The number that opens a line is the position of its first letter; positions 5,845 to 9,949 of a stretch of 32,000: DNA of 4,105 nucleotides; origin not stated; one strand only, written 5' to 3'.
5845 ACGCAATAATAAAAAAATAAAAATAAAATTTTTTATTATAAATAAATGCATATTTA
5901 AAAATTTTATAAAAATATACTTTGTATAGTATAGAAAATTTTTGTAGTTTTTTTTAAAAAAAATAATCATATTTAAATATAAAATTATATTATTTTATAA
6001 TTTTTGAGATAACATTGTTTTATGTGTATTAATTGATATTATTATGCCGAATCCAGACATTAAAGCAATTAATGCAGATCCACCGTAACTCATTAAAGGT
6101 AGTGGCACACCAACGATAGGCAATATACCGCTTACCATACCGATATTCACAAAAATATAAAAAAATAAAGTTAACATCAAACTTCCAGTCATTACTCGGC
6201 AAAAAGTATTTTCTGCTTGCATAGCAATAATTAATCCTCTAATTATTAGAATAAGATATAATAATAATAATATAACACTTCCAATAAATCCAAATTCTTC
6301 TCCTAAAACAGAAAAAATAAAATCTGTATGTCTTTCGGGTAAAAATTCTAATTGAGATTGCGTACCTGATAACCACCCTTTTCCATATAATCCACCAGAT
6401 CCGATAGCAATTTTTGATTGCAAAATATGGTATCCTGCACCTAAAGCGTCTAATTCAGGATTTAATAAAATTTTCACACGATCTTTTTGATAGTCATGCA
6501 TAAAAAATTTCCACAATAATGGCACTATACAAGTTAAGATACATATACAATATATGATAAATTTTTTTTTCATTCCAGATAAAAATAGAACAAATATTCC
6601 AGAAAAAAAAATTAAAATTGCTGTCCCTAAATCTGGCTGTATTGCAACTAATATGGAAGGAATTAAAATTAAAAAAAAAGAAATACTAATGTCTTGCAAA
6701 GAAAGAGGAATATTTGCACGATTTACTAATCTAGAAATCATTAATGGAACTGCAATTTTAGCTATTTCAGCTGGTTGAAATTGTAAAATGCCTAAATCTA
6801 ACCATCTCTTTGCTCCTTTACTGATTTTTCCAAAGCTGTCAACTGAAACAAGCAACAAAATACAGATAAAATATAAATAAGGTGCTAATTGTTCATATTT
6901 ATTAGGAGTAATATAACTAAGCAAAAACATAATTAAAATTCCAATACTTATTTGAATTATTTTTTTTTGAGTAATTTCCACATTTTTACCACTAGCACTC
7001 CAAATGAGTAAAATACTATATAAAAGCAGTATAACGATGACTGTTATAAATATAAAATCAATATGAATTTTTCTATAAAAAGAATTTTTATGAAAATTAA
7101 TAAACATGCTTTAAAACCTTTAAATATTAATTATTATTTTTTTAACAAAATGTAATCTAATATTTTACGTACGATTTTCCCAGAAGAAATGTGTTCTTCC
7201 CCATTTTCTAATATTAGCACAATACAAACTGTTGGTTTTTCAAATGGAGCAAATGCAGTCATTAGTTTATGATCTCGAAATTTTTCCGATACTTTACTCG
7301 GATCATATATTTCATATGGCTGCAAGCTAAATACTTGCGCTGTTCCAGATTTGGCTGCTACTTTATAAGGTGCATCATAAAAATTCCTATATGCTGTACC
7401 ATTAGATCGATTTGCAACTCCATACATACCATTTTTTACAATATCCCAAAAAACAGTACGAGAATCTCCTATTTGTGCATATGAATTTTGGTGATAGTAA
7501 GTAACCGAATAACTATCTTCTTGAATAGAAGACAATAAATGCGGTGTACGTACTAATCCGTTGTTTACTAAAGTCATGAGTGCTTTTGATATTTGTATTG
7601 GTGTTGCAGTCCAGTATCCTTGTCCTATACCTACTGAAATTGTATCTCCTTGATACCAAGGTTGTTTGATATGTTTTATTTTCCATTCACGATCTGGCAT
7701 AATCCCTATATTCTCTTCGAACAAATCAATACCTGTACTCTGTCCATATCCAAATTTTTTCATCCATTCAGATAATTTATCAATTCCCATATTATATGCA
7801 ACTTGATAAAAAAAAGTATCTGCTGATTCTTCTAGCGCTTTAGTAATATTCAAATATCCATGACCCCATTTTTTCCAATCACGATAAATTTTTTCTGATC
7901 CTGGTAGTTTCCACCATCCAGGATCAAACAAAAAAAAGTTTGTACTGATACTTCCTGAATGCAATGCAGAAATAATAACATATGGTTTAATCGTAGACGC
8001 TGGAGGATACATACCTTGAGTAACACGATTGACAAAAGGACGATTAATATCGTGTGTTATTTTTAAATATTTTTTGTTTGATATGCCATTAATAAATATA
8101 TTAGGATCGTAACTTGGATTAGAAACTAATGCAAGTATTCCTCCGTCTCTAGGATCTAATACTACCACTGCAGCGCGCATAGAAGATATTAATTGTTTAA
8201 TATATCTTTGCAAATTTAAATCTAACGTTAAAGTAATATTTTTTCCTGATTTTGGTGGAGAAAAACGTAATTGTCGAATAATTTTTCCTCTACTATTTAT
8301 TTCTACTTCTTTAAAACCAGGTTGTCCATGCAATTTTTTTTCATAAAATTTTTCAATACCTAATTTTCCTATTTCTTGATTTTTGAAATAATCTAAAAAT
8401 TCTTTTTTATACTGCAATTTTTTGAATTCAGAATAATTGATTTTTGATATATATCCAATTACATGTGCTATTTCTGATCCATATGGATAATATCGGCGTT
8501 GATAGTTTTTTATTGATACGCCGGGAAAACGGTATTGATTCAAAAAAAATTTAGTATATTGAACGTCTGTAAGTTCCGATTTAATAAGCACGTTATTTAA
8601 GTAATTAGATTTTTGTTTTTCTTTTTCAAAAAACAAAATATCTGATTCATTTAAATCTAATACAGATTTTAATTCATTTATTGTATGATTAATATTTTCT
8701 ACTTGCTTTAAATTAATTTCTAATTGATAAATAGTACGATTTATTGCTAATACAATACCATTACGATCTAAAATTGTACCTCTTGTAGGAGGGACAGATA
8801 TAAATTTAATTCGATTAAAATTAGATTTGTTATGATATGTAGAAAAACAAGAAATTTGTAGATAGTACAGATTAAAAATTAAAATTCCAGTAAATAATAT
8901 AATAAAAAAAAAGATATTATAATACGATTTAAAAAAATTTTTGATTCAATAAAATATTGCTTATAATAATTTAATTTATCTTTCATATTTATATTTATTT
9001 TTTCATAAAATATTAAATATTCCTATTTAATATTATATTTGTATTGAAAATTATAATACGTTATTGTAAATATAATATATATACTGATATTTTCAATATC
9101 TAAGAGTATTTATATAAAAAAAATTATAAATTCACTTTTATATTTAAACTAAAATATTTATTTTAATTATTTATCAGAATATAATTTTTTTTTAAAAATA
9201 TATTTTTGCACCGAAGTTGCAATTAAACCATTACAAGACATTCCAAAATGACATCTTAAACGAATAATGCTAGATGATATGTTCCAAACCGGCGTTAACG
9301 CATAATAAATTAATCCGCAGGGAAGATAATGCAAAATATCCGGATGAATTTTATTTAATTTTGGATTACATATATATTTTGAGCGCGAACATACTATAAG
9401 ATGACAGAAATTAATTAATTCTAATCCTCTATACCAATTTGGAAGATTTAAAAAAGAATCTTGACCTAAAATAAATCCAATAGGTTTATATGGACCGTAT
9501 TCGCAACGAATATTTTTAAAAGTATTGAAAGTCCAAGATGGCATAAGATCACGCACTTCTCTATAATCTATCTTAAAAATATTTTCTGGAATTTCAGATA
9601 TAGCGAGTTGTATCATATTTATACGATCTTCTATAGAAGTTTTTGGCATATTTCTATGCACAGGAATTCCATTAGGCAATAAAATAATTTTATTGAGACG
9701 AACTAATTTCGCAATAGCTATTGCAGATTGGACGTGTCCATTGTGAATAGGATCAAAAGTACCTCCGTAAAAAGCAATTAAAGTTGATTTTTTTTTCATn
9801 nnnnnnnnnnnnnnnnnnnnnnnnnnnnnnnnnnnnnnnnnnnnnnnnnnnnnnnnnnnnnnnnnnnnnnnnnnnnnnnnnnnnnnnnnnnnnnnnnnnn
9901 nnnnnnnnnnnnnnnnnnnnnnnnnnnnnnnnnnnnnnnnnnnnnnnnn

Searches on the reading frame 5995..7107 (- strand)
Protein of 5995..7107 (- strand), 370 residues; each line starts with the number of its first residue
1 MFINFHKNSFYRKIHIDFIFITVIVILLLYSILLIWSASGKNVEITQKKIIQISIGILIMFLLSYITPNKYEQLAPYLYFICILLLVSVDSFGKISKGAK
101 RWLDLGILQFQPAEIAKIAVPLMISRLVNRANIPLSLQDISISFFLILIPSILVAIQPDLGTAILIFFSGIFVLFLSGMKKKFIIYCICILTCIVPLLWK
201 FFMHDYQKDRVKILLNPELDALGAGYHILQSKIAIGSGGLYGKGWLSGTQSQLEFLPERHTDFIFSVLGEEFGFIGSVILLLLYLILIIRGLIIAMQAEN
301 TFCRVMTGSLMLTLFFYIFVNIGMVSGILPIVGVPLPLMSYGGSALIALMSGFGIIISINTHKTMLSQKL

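Call 7: find_encoding_contigs(protein=window:5995-7107:-, flank=6000, max_places=6)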
Protein window:5995-7107:- (370 aa): no gene with exactly this product is on record in the collection.

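Call 8: search_protein_families(library=ncbifam, proteins=[window:5995-7107:-])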
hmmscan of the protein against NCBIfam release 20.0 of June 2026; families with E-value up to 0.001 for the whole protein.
window:5995-7107:- (370 aa): 6 families
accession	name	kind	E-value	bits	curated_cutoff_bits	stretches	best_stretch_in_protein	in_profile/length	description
NF008060.0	PRK10794.1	equivalog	1.1e-168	560.9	590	1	4-369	4-369/370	peptidoglycan glycosyltransferase MrdB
TIGR02210.1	rodA_shape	equivalog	4.5e-129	430.6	336.7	1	17-363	1-356/357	rod shape-determining protein RodA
TIGR02614.1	ftsW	equivalog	1.7e-83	280.7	337.5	1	19-362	3-356/357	putative lipid II flippase FtsW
NF037961.1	RodA_shape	subfamily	1.3e-69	235.5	150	2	187-363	228-411/415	rod shape-determining protein RodA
TIGR02615.1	spoVE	exception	3.2e-59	201.2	448.8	1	17-359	1-352/354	stage V sporulation protein E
NF008042.0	PRK10774.1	equivalog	1.8e-51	175.4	493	1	52-360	79-389/405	cell division protein FtsW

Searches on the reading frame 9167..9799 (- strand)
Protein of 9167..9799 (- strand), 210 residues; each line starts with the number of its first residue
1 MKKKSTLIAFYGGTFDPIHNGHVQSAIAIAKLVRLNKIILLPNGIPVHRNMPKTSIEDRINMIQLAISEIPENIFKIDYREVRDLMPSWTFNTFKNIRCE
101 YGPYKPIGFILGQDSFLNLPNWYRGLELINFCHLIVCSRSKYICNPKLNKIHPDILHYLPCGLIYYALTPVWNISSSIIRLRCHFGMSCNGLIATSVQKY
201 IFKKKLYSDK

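Call 8: search_protein_families(library=ncbifam, proteins=[window:9167-9799:-])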
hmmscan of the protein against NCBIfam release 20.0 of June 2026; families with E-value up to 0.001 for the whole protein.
window:9167-9799:- (210 aa): 13 families
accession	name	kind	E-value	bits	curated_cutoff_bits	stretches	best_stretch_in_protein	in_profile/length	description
NF000839.0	PRK00071.1-1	equivalog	9e-61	205.6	187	1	3-208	3-216/219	nicotinate-nucleotide adenylyltransferase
TIGR00482.1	TIGR00482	equivalog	8.1e-42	143.4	112.45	1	10-207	1-194/194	nicotinate (nicotinamide) nucleotide adenylyltransferase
NF000840.1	PRK00071.1-3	equivalog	1.3e-34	119.5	150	1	5-209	5-200/201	nicotinate-nucleotide adenylyltransferase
NF000841.0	PRK00071.1-4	equivalog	2.4e-31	109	197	1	4-208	5-193/194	nicotinate-nucleotide adenylyltransferase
NF005519.0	PRK07152.1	equivalog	3.4e-30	105.2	315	1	8-209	3-186/361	nicotinate-nucleotide adenylyltransferase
NF005410.0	PRK06973.1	equivalog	4e-23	82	214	1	5-207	21-241/243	nicotinate-nucleotide adenylyltransferase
NF000842.0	PRK00071.2-1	equivalog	1.5e-12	47.6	167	1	8-208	4-185/191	nicotinate-nucleotide adenylyltransferase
NF000843.0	PRK00071.2-2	equivalog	4.8e-10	39.3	240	1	3-142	9-144/212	nicotinate-nucleotide adenylyltransferase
TIGR00125.1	cyt_tran_rel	domain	4.9e-08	33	27.7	1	8-71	1-64/65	adenylyltransferase/cytidyltransferase family protein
NF000845.0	PRK00071.2-4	equivalog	1e-07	31.6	210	1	3-139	5-137/197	nicotinate-nucleotide adenylyltransferase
NF006479.0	PRK08887.1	equivalog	9.4e-07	28.8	164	1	8-139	4-133/174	nicotinate-nicotinamide nucleotide adenylyltransferase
TIGR01510.1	coaD_prev_kdtB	equivalog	5.2e-05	23.3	103.3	1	8-72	1-61/155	pantetheine-phosphate adenylyltransferase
NF003791.0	PRK05379.2-3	equivalog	0.00087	18.6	409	0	8-87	7-83/340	bifunctional nicotinamide-nucleotide adenylyltransferase/Nudix hydroxylase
